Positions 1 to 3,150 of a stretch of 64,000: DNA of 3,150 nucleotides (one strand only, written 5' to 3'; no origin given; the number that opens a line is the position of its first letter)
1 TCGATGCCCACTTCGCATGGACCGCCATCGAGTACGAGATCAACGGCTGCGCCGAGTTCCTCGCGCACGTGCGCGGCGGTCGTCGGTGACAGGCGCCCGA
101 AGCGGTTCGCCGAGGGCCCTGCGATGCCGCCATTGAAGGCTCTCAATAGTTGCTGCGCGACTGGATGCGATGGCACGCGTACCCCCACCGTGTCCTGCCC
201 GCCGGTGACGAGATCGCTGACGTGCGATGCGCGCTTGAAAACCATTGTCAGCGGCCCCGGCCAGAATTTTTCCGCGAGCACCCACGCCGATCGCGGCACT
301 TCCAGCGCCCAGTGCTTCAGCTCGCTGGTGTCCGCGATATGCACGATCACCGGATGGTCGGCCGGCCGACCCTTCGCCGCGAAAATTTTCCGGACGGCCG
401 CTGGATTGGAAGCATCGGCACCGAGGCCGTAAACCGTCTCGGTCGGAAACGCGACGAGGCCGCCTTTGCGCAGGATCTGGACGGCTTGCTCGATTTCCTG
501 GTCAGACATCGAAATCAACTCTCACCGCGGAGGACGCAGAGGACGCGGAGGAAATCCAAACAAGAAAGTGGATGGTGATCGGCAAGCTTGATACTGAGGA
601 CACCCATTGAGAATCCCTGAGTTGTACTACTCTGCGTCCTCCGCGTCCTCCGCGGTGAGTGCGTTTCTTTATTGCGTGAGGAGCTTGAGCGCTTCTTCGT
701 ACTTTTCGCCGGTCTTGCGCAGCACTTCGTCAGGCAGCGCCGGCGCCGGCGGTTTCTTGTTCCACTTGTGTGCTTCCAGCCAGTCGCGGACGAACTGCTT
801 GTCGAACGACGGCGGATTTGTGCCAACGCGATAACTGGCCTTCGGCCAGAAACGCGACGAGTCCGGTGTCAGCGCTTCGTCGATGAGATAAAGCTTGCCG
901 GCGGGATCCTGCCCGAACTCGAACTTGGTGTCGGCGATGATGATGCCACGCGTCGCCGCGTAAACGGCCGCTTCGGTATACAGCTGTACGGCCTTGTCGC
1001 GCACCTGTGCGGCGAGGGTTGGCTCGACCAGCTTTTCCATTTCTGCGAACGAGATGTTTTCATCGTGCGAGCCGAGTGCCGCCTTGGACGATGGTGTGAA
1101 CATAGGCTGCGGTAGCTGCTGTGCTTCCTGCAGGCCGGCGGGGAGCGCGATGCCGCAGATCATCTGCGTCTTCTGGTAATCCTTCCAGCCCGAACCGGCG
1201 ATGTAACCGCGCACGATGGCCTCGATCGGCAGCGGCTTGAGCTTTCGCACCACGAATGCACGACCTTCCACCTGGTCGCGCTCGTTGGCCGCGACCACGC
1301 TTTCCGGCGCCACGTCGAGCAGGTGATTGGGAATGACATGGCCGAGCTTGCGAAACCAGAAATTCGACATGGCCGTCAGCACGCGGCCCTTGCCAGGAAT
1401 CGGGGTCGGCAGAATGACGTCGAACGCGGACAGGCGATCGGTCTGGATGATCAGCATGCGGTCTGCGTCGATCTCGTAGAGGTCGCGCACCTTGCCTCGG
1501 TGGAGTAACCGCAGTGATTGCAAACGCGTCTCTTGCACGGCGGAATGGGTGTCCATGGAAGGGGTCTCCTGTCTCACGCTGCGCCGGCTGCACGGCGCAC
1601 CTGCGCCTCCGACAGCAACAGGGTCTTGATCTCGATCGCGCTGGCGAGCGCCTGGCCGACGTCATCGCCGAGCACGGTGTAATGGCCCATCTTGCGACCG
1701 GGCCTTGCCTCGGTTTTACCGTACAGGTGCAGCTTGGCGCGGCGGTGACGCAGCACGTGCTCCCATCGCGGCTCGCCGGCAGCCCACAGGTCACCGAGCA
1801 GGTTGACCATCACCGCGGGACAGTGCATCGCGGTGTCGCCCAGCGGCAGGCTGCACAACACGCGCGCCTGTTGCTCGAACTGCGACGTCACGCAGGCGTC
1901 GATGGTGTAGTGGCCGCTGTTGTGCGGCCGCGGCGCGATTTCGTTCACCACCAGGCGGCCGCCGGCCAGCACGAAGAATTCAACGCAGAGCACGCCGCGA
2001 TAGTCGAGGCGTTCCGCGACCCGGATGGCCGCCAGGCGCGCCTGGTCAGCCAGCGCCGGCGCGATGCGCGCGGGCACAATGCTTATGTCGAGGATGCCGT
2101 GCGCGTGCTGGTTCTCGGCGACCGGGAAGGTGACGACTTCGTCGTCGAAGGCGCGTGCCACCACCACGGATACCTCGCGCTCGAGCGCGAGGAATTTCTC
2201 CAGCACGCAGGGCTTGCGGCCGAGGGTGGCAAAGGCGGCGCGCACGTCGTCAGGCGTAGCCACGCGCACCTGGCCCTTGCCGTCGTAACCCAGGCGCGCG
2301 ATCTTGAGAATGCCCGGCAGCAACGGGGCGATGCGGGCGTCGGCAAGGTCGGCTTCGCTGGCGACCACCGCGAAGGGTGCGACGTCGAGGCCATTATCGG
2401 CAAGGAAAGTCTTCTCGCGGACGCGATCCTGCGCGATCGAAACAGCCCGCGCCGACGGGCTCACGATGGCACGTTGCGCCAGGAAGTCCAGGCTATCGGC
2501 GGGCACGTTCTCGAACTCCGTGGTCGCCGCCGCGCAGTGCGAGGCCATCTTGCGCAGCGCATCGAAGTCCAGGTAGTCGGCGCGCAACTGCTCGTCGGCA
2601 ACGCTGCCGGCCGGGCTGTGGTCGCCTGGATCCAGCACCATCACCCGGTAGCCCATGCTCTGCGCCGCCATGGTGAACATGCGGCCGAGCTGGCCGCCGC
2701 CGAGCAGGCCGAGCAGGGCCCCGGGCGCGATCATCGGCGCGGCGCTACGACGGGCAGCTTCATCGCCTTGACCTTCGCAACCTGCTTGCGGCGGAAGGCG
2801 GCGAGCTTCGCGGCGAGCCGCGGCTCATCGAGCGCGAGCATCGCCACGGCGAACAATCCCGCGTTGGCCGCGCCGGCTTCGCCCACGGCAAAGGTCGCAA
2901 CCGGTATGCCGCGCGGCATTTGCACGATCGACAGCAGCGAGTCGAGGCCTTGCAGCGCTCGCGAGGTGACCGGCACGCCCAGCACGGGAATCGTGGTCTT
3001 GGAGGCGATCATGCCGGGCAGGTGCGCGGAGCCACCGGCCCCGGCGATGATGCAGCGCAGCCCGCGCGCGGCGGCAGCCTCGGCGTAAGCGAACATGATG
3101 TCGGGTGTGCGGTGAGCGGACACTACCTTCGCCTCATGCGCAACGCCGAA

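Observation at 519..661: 30-bp-arm inverted repeat built from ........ 9-mers, between purC and the tsaC start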

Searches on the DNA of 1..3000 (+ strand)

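Call 7: search_rna_families(source=window, start=1, end=3000, threshold=evalue, max_evalue=1)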
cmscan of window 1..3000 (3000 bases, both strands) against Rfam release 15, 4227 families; matches with E-value up to 1: 0.
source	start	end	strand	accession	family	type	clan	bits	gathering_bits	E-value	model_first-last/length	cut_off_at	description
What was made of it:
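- On Any Rfam RNA family: No hit at E <= 1 in window 1-3000 (call 7).
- Tried and rejected: Rfam: window 1-3000 at E <= 1 gave nothing (call 7).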

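Call 9: search_dna_similar(query=window:500-680:+, collection=plasmids, mode=distant, max_evalue=0.01)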
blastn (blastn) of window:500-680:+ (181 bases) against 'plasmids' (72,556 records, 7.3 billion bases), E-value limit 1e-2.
Records with a match: 2; places in all: 12; records where one place covers at least 80% of the query: 0.
Best place of each record, by identity: 80-90% 2.
By first word of the organism name: Gemmatirosa 2.
By predicted mobility (MOB-suite, as given by PLSDB): non-mobilizable 2.
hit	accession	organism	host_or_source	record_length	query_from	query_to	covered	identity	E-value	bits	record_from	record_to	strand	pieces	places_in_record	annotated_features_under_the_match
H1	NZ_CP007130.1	Gemmatirosa kalamazoonensis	-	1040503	8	59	29%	82.7%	3e-4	52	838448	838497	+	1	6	record has no annotation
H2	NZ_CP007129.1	Gemmatirosa kalamazoonensis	-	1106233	25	62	21%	89.5%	3e-4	52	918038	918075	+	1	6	record has no annotation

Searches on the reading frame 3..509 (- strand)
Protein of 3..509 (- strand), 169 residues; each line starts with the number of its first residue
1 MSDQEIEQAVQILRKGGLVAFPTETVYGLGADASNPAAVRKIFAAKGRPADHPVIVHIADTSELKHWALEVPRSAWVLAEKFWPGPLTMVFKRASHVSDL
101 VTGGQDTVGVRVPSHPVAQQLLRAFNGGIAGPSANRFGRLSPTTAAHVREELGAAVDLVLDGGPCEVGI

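Call 56: search_protein_families(library=pfam, proteins=[window:3-509:-], max_evalue=0.01)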
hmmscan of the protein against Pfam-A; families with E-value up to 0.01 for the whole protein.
window:3-509:- (169 aa): 1 family
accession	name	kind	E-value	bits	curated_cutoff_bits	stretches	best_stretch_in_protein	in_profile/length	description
PF01300.24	Sua5_yciO_yrdC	-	1.8e-56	190.9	25.1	1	11-168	1-159/178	Telomere recombination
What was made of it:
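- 1..509 (-): 5' part of sua5/tsaC (runs off the window), start ATG at 509-507. Pfam Sua5_yciO_yrdC 1.8e-56 (call 56).
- Checked: A Sua5/YciO/YrdC-family gene starting at ATG 509-507 (Pfam 1.8e-56, call 56).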

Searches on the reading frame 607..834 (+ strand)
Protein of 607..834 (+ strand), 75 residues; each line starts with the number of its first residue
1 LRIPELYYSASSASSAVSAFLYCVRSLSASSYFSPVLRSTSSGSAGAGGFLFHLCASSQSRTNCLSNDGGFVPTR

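Call 56: search_protein_families(library=pfam, proteins=[window:607-834:+], max_evalue=0.01)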
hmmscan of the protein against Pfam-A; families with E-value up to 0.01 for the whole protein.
window:607-834:+ (75 aa): 1 family
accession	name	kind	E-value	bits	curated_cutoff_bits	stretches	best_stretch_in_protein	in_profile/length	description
PF21905.1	Zf-Nsp1alpha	-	0.0055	16.7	27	1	21-46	14-39/42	Nsp1alpha N-terminal zinc finger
